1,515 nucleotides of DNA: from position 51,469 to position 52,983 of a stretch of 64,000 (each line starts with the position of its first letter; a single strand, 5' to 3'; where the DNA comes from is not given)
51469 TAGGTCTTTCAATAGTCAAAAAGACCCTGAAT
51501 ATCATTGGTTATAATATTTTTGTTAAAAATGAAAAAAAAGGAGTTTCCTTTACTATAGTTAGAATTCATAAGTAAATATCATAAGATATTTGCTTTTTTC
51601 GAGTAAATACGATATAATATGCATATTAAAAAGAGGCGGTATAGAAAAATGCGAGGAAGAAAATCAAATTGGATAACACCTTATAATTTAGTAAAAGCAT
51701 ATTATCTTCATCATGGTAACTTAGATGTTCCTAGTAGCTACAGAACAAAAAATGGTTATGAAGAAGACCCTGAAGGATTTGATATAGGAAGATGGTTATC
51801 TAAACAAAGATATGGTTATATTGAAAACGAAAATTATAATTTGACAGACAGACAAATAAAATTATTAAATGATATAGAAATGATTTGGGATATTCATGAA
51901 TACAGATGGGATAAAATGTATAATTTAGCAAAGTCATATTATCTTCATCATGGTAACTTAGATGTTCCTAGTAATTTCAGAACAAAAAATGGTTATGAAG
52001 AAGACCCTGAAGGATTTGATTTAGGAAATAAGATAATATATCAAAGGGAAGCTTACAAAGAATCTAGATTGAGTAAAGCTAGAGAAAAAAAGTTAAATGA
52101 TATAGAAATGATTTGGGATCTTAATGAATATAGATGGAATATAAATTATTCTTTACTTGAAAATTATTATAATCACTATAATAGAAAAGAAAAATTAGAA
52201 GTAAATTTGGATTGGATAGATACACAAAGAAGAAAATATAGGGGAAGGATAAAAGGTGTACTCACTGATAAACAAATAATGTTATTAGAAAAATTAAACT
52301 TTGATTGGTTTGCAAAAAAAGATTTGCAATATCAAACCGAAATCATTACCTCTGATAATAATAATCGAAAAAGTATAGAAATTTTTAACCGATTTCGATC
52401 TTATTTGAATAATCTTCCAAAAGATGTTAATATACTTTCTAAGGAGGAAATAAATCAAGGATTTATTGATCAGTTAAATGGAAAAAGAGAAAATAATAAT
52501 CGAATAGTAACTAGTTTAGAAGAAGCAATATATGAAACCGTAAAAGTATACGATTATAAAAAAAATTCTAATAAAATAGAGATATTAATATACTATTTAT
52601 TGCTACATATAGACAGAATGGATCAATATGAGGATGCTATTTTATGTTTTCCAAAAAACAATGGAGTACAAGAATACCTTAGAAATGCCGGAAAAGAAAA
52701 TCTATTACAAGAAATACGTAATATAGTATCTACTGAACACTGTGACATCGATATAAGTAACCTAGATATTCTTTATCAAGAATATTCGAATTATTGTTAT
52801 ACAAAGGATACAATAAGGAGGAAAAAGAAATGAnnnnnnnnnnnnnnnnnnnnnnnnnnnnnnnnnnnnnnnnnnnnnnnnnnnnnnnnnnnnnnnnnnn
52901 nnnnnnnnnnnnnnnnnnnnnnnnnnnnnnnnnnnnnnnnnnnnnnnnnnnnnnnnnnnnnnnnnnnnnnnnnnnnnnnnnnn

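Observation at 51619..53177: Helicase-associated-domain repeat protein with a recent intragenic duplication and a split-off paralogous C-terminal domain, downstream of a two-component system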

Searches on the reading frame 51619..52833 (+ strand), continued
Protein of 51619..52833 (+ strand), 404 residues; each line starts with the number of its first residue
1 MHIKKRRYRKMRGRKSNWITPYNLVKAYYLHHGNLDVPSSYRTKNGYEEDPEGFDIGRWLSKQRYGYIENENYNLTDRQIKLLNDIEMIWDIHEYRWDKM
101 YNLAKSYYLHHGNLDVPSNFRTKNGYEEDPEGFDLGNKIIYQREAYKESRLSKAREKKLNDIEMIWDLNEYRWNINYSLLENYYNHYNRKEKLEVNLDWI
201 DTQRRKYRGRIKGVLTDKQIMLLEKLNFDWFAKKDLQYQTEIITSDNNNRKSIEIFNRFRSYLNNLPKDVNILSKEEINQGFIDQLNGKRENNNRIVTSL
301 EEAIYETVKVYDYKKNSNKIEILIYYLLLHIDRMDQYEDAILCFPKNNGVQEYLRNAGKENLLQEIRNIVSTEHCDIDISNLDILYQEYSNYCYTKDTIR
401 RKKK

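Call 40: find_related_loci(query=A3, collection=genome_contigs, flank=6000)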
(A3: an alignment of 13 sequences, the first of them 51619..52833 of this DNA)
Query A3 (404 aa) in genome_contigs; peptide patterns used: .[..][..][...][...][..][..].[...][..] (x = any residue, [..] = any of these).
268 stretches matched a pattern; 249 encode a relative of the query (tblastn E <= 1e-3); the best 80 are kept; 77 distinct loci.
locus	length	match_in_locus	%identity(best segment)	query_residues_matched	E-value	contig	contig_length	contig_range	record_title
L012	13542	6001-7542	48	11-396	1e-111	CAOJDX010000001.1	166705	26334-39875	MAG TPA_asm: uncultured Clostridia bacterium isolate SRR15604606_bin.30_metawrap_v1.3_MAG genome assembly, contig: NODE.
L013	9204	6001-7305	46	15-290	8e-67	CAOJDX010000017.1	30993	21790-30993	MAG TPA_asm: uncultured Clostridia bacterium isolate SRR15604606_bin.30_metawrap_v1.3_MAG genome assembly, contig: NODE.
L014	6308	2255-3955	45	17-290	4e-63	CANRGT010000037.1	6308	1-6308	MAG: uncultured Clostridia bacterium isolate Lapin-022__bin14 genome assembly, contig: Lapin-022__NODE_12457_length_6308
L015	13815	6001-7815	42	17-287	7e-63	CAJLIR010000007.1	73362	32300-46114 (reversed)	MAG TPA_asm: uncultured Bacillales bacterium isolate ERR1600721-bin.53 genome assembly, contig: NODE_345_length_73362_co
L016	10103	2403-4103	45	17-290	6e-63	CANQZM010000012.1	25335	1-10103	MAG: uncultured Bacilli bacterium isolate Lapin-017__bin14 genome assembly, contig: Lapin-017__NODE_959_length_25335_cov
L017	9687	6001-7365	40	14-291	1e-59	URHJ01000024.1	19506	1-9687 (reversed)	uncultured Tenericutes bacterium isolate UMGS995 genome assembly, contig: NODE_1409_length_19506_cov_6.068685, whole gen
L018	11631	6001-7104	40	14-287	1e-56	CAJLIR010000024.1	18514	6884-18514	MAG TPA_asm: uncultured Bacillales bacterium isolate ERR1600721-bin.53 genome assembly, contig: NODE_2326_length_18514_c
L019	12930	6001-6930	39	1-287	3e-56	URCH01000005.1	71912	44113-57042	uncultured Tenericutes bacterium isolate UMGS872 genome assembly, contig: NODE_44_length_71912_cov_6.54408, whole genome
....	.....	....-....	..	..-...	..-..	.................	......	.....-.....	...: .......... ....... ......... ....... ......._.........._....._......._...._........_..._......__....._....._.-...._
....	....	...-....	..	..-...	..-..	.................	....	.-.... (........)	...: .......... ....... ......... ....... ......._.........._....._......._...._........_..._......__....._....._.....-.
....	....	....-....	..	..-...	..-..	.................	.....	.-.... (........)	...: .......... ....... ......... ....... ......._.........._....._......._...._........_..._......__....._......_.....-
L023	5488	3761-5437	38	10-287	4e-53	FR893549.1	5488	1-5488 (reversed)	Clostridium sp. CAG:433 genomic scaffold, scf43, whole genome shotgun sequence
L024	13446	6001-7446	39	15-300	1e-52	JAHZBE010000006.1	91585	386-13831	MAG: bacterium isolate HRGM_Genome_2006 HRGM_Genome_2006_6, whole genome shotgun sequence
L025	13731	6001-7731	41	15-290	5e-51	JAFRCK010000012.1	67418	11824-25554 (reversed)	MAG: Bacilli bacterium isolate RGIG2368 Goat_Ileum-3__c74576, whole genome shotgun sequence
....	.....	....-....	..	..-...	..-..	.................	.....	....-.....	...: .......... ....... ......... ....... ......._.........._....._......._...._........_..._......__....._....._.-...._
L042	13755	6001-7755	45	13-225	5e-39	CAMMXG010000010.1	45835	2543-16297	MAG: uncultured Mycoplasma sp. isolate ERR4968593_bin.11_MetaWRAP_v1.1_MAG genome assembly, contig: NODE_407_length_4583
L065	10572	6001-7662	35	15-228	6e-32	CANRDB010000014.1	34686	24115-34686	MAG: uncultured Bacilli bacterium isolate Lapin-026__bin71 genome assembly, contig: Lapin-026__NODE_1294_length_34686_co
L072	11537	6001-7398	33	7-237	3e-31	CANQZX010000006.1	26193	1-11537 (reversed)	MAG: uncultured Bacilli bacterium isolate Lapin-016__bin77 genome assembly, contig: Lapin-016__NODE_1573_length_26193_co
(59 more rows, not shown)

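Call 53: search_protein_families(library=pfam, proteins=[L072:4570-7647:+, L072:4329-4586:+, L072:7649-7987:+, L065:4114-8169:+, L042:8080-8370:+, L017:4311-4556:+], max_evalue=0.01)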
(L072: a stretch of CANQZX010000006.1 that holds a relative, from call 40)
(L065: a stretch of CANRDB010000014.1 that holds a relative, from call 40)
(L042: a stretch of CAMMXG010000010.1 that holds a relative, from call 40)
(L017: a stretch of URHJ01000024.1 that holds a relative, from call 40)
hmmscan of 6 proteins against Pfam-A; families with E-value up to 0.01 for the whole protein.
L072:4570-7647:+ (1025 aa): 7 families
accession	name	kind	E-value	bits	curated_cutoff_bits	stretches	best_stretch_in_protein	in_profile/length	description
PF03457.19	HA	-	8.5e-82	269.9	28.4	6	785-854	2-64/64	Helicase associated domain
PF04851.21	ResIII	-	1.2e-11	45.2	22.5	1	14-153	4-161/164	Type III restriction enzyme, res subunit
PF25627.1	Polyoma_VP2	-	0.0003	20.5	30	0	431-564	190-320/356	Polyomaviruses capsid protein VP2 family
PF14276.11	DUF4363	-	0.0012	19.3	27.5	0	859-900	37-78/107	Domain of unknown function (DUF4363)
PF00270.35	DEAD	-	0.0013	19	26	0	29-152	11-158/167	DEAD/DEAH box helicase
PF17925.6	TetR_C_20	-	0.0021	18.7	26.5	0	775-799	6-30/107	Tetracyclin repressor-like, C-terminal domain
PF18766.7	SWI2_SNF2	-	0.0062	16.6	26.7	0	117-228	121-219/221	SWI2/SNF2 ATPase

L072:4329-4586:+ (85 aa): 1 family
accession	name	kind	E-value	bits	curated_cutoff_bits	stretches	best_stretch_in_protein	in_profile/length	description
PF08909.16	DUF1854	-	0.0099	16.2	26.8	0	29-73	70-111/130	Domain of unknown function (DUF1854)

L072:7649-7987:+ (112 aa): 0 families

L065:4114-8169:+ (1351 aa): 8 families
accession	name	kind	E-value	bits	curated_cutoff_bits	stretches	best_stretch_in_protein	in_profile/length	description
PF03457.19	HA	-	3.4e-140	456.9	28.4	10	776-844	2-64/64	Helicase associated domain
PF02317.23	Octopine_DH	-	3.2e-10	40.7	30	0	1165-1261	49-134/150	NAD/NADP octopine/nopaline dehydrogenase, alpha-helical domain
PF04851.21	ResIII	-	3.7e-08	33.9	22.5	1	16-153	4-159/164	Type III restriction enzyme, res subunit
PF23511.1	Microp_apicomplexa_7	-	5.1e-06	26.9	31.3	0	529-564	29-65/86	Apicomplexa microprotein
PF11827.13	DUF3347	-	3.2e-05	25.1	25.5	0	1160-1181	67-88/93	Protein of unknown function (DUF3347)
PF18766.7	SWI2_SNF2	-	4.3e-05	23.7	26.7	1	111-221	113-218/221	SWI2/SNF2 ATPase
PF00270.35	DEAD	-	0.00011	22.5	26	1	29-149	9-153/167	DEAD/DEAH box helicase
PF25627.1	Polyoma_VP2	-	0.0077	15.8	30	0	1097-1161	228-291/356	Polyomaviruses capsid protein VP2 family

L042:8080-8370:+ (96 aa): 1 family
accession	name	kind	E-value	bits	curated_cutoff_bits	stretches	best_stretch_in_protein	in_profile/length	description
PF12918.12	TcdB_N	-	0.0075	17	27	0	12-41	3-31/66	TcdB toxin N-terminal helical domain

L017:4311-4556:+ (81 aa): 0 families

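Call 54: search_protein_families(library=padloc, proteins=[L072:4570-7647:+, L072:4329-4586:+, L072:7649-7987:+, window:51619-52833:+], max_evalue=0.01)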
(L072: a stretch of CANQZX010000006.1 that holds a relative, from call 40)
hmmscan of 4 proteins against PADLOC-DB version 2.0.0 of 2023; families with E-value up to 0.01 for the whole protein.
L072:4570-7647:+ (1025 aa): 1 family
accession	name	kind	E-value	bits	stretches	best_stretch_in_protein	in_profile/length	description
PDLC03659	mREase_IV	-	3e-08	30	1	329-380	508-558/945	Type IV methyl-directed restriction enzyme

L072:4329-4586:+ (85 aa): 0 families

L072:7649-7987:+ (112 aa): 0 families

window:51619-52833:+ (404 aa): 0 families

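Call 74: search_dna_similar(query=window:51649-52833:+, collection=phages, mode=protein, max_evalue=0.001, max_rows=15)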
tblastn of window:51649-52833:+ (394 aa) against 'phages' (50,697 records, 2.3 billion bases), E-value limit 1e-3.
Records with a match: 1; places in all: 1; records where one place covers at least 80% of the query: 0.
Best place of each record, by identity: <60% 1.
By first word of the organism name: Bacteriophage 1.
By host as written in the record: - 1.
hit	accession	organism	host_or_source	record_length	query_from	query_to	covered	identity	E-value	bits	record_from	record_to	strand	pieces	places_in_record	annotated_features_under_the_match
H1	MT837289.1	Bacteriophage sp.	human fecal samples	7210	46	220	44%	27.4%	2e-5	52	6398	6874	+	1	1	record has no annotation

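Call 79: predict_structure(alignment_id=A4)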
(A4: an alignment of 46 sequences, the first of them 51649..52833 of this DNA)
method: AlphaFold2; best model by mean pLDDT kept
length: 394 residues; sequences in the alignment: 46
mean_pLDDT: 88.6   pTM: 0.64
mean pLDDT of the five models: 88.6, 88.5, 87.4, 86.6, 82.9
residues with pLDDT >= 90: 260; 70-90: 99; 50-70: 22; < 50: 13
segments of 3 or more residues with pLDDT < 50: 1-4, 179-181, 281-284
pLDDT, mean of each block of 10 residues (from residue 1): 63 98 94 96 97 89 90 97 95 98 97 97 97 97 98 96 93 73 72 92 91 89 71 91 89 79 82 75 70 91 78 94 92 90 94 95 86 94 85 58
secondary structure, 60 per line:
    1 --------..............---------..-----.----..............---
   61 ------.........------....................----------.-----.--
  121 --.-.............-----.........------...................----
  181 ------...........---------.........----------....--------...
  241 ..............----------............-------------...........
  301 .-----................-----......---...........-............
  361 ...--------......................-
elements in order: H9-22 H46-57 H67-75 H82-101 H125-137 H143-151 H158-176 H187-197 H207-215 H226-229 H238-254 H265-276 H290-301 H307-322 H328-333 H337-347 H349-363 H372-393

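Call 100: search_protein_families(library=ncbifam, proteins=[window:51649-52833:+, L072:4329-4586:+, L072:7649-7987:+], max_evalue=0.01)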
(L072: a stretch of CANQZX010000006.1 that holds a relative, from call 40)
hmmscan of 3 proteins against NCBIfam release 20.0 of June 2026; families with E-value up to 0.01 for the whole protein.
window:51649-52833:+ (394 aa): 0 families

L072:4329-4586:+ (85 aa): 0 families

L072:7649-7987:+ (112 aa): 0 families

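Call 101: search_protein_families(library=phrogs, proteins=[window:51649-52833:+], max_evalue=0.01)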
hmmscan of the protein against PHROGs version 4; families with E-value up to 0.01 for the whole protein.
window:51649-52833:+ (394 aa): 0 families

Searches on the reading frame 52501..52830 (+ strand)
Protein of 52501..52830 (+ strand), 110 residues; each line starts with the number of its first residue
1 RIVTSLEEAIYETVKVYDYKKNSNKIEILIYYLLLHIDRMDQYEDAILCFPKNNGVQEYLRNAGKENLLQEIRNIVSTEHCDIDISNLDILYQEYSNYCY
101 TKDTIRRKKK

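Call 14: find_homologous_proteins(query=A1, max_evalue=0.01)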
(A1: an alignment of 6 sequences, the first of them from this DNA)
Query A1 (6 sequences) (110 aa, profile of the alignment): 5 proteins with E <= 0.01 among 2413 candidates.
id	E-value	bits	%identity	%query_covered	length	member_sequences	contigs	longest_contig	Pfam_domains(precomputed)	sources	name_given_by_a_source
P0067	1.5e-47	178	41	91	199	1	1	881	-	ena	-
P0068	1.7e-42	162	55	91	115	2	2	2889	-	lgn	-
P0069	7.8e-17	79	42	70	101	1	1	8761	-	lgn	-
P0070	2.3e-13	68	41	79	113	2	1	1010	-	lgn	-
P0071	2.7e-11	61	43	68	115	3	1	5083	-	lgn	-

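Call 17: find_encoding_contigs(protein=P0069, flank=6000, max_places=3)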
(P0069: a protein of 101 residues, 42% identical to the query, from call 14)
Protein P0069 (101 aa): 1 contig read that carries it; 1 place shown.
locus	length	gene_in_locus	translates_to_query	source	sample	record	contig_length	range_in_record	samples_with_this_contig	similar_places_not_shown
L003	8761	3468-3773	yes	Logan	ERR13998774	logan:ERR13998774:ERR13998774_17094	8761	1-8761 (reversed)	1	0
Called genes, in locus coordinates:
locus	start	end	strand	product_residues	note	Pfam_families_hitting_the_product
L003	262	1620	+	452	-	PF28494:GlyRS_ins_1 (weak), PF00587:tRNA-synt_2b (weak), PF03129:HGTP_anticodon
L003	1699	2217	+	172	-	PF13302:Acetyltransf_3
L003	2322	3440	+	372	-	PF13421:Band_7_1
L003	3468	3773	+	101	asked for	-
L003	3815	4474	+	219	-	PF01520:Amidase_3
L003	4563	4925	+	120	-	-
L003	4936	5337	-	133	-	PF13673:Acetyltransf_10, PF00583:Acetyltransf_1, PF13508:Acetyltransf_7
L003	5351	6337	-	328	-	PF00882:Zn_dep_PLPC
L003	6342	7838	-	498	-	PF00246:Peptidase_M14 (weak)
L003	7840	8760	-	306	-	?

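Call 18: find_encoding_contigs(protein=P0071, flank=6000, max_places=3)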
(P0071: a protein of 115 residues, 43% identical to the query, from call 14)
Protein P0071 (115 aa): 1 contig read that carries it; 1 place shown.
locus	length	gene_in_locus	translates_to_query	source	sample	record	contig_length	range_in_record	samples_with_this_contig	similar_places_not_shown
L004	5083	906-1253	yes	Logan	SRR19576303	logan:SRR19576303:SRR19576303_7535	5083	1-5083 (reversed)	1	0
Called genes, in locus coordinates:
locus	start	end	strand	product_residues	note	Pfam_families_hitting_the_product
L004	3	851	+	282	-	?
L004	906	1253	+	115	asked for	-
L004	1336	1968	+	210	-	PF01863:YgjP-like, PF10263:SprT-like (weak)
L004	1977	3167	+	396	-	PF24568:CC_PcsB, PF01551:Peptidase_M23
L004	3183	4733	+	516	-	-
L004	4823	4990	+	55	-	PF10957:Spore_Cse60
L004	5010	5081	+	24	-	?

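Call 19: find_encoding_contigs(protein=P0068, flank=6000, max_places=4)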
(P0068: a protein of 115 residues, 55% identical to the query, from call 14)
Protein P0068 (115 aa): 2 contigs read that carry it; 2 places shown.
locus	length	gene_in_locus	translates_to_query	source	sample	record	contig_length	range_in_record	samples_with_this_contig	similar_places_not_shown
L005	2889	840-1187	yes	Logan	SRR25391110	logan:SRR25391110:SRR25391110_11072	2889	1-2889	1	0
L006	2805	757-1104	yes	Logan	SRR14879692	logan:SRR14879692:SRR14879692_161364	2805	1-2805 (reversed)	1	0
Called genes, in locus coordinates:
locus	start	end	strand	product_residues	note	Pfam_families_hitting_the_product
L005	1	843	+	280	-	?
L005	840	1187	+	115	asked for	-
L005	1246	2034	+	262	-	PF00106:adh_short, PF08659:KR (weak), PF13561:adh_short_C2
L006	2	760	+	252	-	?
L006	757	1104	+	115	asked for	-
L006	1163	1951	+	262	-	PF00106:adh_short, PF08659:KR (weak), PF13561:adh_short_C2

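Call 21: search_protein_families(library=pfam, proteins=[L004:3-851:+, L003:2322-3440:+, P0069], max_evalue=0.01)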
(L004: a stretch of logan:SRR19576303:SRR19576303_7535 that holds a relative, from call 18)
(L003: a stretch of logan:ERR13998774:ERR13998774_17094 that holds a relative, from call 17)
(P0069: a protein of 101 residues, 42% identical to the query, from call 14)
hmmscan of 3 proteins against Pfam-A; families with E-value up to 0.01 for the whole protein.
L004:3-851:+ (282 aa): 2 families
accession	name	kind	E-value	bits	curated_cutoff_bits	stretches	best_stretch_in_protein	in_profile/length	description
PF01545.26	Cation_efflux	-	3.5e-41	141.6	26.6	1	6-198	2-197/198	Cation efflux family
PF16916.11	ZT_dimer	-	8.6e-13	48.6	26.7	1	207-281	4-77/78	Dimerisation domain of Zinc Transporter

L003:2322-3440:+ (372 aa): 6 families
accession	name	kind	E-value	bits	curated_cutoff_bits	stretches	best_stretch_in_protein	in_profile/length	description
PF13421.11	Band_7_1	-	8.9e-23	81.5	24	1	52-267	10-202/211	SPFH domain-Band 7 family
PF01145.31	Band_7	-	3e-05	24.6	23.6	1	156-267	58-154/176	SPFH domain / Band 7 family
PF13240.11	Zn_Ribbon_1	-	8.2e-05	22.7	25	0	346-358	11-23/23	zinc-ribbon domain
PF12773.13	DZR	-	0.00016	22.2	27.3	1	347-371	11-35/45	Double zinc ribbon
PF14803.11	Zn_ribbon_Nudix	-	0.0016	18.7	25.6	0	361-371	1-11/34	Nudix N-terminal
PF09297.16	Zn_ribbon_NUD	-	0.0017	18.4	24.8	0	361-371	4-14/32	NADH pyrophosphatase zinc ribbon domain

P0069 (101 aa): 0 families
